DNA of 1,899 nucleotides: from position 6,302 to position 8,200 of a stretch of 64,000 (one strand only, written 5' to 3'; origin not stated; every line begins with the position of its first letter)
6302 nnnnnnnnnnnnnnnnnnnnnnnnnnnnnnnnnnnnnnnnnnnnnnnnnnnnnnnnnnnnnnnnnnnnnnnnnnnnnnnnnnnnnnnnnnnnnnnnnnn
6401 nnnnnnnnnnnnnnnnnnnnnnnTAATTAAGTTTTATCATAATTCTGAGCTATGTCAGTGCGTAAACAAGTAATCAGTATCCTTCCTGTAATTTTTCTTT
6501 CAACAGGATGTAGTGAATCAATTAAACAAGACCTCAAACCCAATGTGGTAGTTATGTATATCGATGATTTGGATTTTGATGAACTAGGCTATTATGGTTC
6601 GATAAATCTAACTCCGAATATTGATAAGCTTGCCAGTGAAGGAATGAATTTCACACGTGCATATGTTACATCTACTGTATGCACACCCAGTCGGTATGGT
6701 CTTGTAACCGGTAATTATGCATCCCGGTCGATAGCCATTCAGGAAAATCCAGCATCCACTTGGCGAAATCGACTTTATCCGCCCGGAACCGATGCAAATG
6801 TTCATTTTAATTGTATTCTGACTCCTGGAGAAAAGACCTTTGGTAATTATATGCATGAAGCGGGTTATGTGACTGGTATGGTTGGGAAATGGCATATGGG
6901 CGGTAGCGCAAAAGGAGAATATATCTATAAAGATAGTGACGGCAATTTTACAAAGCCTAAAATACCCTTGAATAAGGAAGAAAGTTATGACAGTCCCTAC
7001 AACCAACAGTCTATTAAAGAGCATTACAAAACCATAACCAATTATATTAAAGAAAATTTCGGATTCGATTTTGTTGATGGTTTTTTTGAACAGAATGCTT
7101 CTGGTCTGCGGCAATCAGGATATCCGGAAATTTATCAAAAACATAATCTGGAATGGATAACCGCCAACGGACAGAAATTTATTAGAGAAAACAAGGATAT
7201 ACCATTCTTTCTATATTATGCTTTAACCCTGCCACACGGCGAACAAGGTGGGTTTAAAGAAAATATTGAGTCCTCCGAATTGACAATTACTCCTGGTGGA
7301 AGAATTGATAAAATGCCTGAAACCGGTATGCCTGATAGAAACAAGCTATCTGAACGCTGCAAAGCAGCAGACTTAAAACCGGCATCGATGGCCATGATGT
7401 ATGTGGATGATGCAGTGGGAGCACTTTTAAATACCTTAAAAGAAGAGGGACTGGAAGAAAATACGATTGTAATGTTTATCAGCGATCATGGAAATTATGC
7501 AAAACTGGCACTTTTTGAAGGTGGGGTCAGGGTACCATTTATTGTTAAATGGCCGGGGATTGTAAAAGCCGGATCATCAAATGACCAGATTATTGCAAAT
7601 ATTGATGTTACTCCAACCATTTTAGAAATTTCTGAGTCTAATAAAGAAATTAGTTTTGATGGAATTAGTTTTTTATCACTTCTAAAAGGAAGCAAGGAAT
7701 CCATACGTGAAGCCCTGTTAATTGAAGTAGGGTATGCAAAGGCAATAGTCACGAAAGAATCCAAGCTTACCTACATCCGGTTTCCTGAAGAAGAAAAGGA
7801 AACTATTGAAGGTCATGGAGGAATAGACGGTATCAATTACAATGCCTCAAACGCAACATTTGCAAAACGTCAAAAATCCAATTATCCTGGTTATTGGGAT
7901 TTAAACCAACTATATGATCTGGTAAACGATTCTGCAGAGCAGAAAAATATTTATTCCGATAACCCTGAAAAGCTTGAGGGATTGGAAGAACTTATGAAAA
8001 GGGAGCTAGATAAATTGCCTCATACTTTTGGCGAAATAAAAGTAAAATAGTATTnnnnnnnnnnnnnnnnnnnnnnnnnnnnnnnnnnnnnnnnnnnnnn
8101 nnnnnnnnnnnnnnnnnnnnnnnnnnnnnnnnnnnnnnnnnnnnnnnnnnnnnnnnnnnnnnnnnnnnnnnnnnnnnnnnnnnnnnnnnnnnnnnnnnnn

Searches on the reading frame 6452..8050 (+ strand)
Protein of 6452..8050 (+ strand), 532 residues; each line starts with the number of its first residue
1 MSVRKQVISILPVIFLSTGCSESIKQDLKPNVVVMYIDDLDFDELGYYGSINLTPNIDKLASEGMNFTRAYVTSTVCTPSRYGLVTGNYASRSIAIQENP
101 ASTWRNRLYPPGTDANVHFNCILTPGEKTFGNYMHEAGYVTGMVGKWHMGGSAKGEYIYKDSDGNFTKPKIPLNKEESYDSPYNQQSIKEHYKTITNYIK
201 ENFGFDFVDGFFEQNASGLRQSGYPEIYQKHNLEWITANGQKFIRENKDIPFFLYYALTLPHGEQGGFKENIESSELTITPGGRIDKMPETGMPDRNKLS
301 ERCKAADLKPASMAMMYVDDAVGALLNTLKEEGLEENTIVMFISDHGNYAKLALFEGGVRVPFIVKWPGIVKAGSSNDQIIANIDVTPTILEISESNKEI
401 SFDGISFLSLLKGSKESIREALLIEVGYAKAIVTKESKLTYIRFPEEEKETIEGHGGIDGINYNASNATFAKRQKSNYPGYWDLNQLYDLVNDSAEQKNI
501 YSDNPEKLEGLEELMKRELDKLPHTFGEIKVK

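Call 7: search_protein_families(library=pfam, proteins=[window:6452-8050:+], max_evalue=0.001)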
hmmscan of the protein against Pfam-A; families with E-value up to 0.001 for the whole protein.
window:6452-8050:+ (532 aa): 4 families
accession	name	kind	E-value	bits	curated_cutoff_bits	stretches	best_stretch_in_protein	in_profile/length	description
PF00884.28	Sulfatase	-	2.9e-45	155.3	25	1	30-393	1-298/301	Sulfatase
PF16347.10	SGSH_C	-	1.6e-17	64.5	29.3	1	345-522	2-151/154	N-sulphoglucosamine sulphohydrolase, C-terminal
PF01663.27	Phosphodiest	-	7.1e-09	36.1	23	1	32-347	1-220/342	Type I phosphodiesterase / nucleotide pyrophosphatase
PF02995.22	DUF229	-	0.0004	19.6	25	1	317-348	312-343/496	Protein of unknown function (DUF229)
